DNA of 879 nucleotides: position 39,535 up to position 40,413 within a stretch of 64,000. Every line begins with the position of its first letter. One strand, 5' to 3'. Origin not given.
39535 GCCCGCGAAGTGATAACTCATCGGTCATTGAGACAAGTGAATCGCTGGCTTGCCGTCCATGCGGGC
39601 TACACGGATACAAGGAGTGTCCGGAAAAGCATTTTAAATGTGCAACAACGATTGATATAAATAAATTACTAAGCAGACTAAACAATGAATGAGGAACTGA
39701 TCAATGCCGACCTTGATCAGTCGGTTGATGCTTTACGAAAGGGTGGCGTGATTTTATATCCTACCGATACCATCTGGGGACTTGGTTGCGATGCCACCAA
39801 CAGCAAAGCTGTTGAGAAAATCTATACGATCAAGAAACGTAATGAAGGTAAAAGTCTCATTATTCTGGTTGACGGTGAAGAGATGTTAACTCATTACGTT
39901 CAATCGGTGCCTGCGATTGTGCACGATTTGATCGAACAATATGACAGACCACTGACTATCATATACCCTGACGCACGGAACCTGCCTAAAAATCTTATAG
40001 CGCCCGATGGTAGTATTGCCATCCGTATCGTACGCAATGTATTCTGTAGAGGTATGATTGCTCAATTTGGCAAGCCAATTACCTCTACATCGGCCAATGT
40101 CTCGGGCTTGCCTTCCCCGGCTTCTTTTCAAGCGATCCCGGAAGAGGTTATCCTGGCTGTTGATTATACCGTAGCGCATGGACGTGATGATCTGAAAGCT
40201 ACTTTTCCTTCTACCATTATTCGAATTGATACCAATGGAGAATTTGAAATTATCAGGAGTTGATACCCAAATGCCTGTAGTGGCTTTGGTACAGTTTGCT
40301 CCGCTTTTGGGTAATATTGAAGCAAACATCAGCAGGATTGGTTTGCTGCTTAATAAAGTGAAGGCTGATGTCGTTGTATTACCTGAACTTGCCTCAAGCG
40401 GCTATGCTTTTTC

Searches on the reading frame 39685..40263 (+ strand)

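Call 77: search_protein_families(library=pfam, proteins=[window:39685-40263:+], max_evalue=0.00001)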
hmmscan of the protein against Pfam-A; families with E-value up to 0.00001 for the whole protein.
window:39685-40263:+ (192 aa): 1 family
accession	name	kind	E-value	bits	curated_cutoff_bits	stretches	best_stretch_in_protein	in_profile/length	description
PF01300.24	Sua5_yciO_yrdC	-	8.1e-46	156.2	25.1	1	16-191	2-176/178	Telomere recombination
